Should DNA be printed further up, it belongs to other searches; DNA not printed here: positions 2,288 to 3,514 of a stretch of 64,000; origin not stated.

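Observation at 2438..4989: DNA-modification island: PAPS-reductase-like PP-loop enzyme, DUF4406 (deoxyribosyltransferase-like) protein, DNA methyltransferase and RecU-like resolvase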

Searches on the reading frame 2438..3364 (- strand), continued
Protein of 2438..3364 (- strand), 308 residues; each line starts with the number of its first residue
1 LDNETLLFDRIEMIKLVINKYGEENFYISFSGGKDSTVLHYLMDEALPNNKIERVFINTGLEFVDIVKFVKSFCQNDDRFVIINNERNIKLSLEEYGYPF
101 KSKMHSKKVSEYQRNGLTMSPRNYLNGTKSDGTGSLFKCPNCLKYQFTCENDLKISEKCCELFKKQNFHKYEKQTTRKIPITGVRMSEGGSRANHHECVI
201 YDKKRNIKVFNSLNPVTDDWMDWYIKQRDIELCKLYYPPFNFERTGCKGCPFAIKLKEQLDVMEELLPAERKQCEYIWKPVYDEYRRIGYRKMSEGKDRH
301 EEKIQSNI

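Call 56: fold_search(model_id=the predicted structure, library=pdb)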
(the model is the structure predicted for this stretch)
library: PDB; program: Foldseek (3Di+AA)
matches with E <= 10: 622; with E <= 0.001: 48
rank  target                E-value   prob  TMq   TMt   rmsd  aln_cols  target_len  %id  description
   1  7lhr_B                1.1e-06  1.00  0.46  0.66   6.7       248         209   17  Crystal structure of adenosine-5'-phosphosulfate reductase from Mycobacterium tuberculosis (released 2021-07-07)
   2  2goy_A                1.3e-06  1.00  0.48  0.64   6.7       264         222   16  Crystal structure of assimilatory adenosine 5'-phosphosulfate reductase with bound APS (released 2006-09-19)
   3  7lhs_B                3.2e-06  1.00  0.46  0.67   6.5       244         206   17  Crystal structure of adenosine-5'-phosphosulfate reductase from Mycobacterium tuberculosis in a complex with substrate (released 2021-07-07)
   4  6vpu_H                3.2e-06  1.00  0.42  0.56   7.3       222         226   14  1.90 Angstrom Resolution Crystal Structure Phosphoadenosine Phosphosulfate Reductase (CysH) from Vibrio vulnificus (released 2021-02-10)
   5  6vpu_E                4.6e-06  1.00  0.46  0.62   7.3       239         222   13  1.90 Angstrom Resolution Crystal Structure Phosphoadenosine Phosphosulfate Reductase (CysH) from Vibrio vulnificus (released 2021-02-10)
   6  6vpu_A                5.1e-06  1.00  0.42  0.56   7.3       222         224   14  1.90 Angstrom Resolution Crystal Structure Phosphoadenosine Phosphosulfate Reductase (CysH) from Vibrio vulnificus (released 2021-02-10)
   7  7lhs_A                6.4e-06  1.00  0.44  0.61   7.1       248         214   18  Crystal structure of adenosine-5'-phosphosulfate reductase from Mycobacterium tuberculosis in a complex with substrate (released 2021-07-07)
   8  7lhr_A                7.1e-06  1.00  0.44  0.62   6.9       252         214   17  Crystal structure of adenosine-5'-phosphosulfate reductase from Mycobacterium tuberculosis (released 2021-07-07)
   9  2oq2_C                8.4e-06  1.00  0.46  0.54   5.9       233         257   13  Crystal structure of yeast PAPS reductase with PAP, a product complex (released 2008-01-15)
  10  1sur                  8.4e-06  1.00  0.45  0.63   8.8       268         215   14  PHOSPHO-ADENYLYL-SULFATE REDUCTASE (released 1999-05-11)
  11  2oq2_B                9.3e-06  1.00  0.43  0.52   9.4       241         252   16  Crystal structure of yeast PAPS reductase with PAP, a product complex (released 2008-01-15)
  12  6vpu_D                9.3e-06  1.00  0.41  0.53  10.4       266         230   13  1.90 Angstrom Resolution Crystal Structure Phosphoadenosine Phosphosulfate Reductase (CysH) from Vibrio vulnificus (released 2021-02-10)
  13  8rom                  9.9e-06  1.00  0.46  0.71   5.9       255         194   12  Crystal structure of human FAD synthase PAPS domain in complex with FAD (released 2024-04-10)
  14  2o8v_A                1.2e-05  1.00  0.41  0.54   7.4       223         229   14  PAPS reductase in a covalent complex with thioredoxin C35A (released 2007-03-27)
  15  6vpu_F                1.5e-05  1.00  0.45  0.59   4.7       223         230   12  1.90 Angstrom Resolution Crystal Structure Phosphoadenosine Phosphosulfate Reductase (CysH) from Vibrio vulnificus (released 2021-02-10)
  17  2goy_B                2.1e-05  1.00  0.47  0.63   6.3       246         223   15  Crystal structure of assimilatory adenosine 5'-phosphosulfate reductase with bound APS (released 2006-09-19)
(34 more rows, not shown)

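Call 60: search_protein_families(library=pfam, alignment_id=A2, max_evalue=0.0001)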
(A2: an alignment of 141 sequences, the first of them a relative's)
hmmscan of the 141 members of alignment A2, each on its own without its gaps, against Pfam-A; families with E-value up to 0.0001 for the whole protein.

A. member 1, L005:3187-3834:+ (216 aa): 0 families

B. families by the number of members that match (of 141 scanned): 60 families (the first 25 are shown)
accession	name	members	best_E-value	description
PF01555.25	N6_N4_Mtase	10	1.3e-40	DNA methylase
PF04233.19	Phage_Mu_F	7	1.5e-29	Phage Mu protein F like protein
PF06074.18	Portal_Mu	5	1.4e-107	Portal protein of Mu bacteriophage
PF03796.21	DnaB_C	5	1.4e-73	DnaB-like helicase C terminal domain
PF02195.25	ParB_N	4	2.7e-11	ParB N-terminal domain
PF00145.23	DNA_methylase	3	1.3e-58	C-5 cytosine-specific DNA methylase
PF13155.12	Toprim_2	3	6.8e-15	Toprim-like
PF01637.24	ATPase_2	3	7e-07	ATPase domain predominantly from Archaea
PF25680.1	Mom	2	8.9e-41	Mom protein family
PF00436.31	SSB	2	7.5e-29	Single-strand binding protein family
PF11753.13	DUF3310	2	1.8e-19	Protein of unknwon function (DUF3310)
PF19044.6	P-loop_TraG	2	6.3e-10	TraG P-loop domain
PF05119.17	Terminase_4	2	2.9e-09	Phage terminase, small subunit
PF13401.12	AAA_22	2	2.6e-05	AAA domain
PF12684.13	DUF3799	1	1.6e-70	PDDEXK-like domain of unknown function (DUF3799)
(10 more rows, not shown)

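Call 90: get_annotated_region(hit=H26, flank=4000)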
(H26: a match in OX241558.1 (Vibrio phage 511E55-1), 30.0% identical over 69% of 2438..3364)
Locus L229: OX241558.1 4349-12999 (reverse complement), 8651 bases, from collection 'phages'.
description: Vibrio phage 511E55-1 genome assembly, chromosome: VP115E34_1.
organism: Vibrio phage 511E55-1 (NCBI taxid 2963210)
taxonomy: Viruses; Duplodnaviria; Heunggongvirae; Uroviricota; Caudoviricetes
host: -; source: Seawater; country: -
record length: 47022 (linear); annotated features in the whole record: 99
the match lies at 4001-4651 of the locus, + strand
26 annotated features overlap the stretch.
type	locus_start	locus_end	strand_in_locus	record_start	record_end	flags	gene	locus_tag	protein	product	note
CDS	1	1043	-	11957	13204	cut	-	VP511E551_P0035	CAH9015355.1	metallo-dependent phosphatase-like protein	-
CDS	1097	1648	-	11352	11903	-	-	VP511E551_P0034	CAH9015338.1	nucleic acid-binding, OB-fold protein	-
CDS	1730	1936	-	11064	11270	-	-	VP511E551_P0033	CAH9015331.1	conserved hypothetical protein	-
CDS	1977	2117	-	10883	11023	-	-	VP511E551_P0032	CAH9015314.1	hypothetical protein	-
CDS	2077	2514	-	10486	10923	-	-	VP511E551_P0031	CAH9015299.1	TMhelix containing protein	-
CDS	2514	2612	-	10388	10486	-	-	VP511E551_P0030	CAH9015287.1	hypothetical protein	-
CDS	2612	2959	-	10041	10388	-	-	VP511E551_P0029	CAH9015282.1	hedgehog signaling/DD-peptidase zinc-bindingdomain protein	-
CDS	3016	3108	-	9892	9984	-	-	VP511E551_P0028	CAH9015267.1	hypothetical protein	-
CDS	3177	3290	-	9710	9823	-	-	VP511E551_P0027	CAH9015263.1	hypothetical protein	-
CDS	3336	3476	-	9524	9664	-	-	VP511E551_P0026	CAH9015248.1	hypothetical protein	-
CDS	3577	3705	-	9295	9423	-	-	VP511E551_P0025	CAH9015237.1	hypothetical protein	-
CDS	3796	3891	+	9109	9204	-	-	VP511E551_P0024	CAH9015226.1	hypothetical protein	-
CDS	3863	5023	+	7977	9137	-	-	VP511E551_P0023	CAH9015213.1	rossmann-like alpha/beta/alpha sandwich foldprotein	-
CDS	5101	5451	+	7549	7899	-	-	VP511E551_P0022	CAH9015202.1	putative winged helix-turn-helix DNA-binding domainprotein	-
CDS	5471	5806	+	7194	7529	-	-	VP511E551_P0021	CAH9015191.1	putative winged helix-turn-helix DNA-binding domainprotein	-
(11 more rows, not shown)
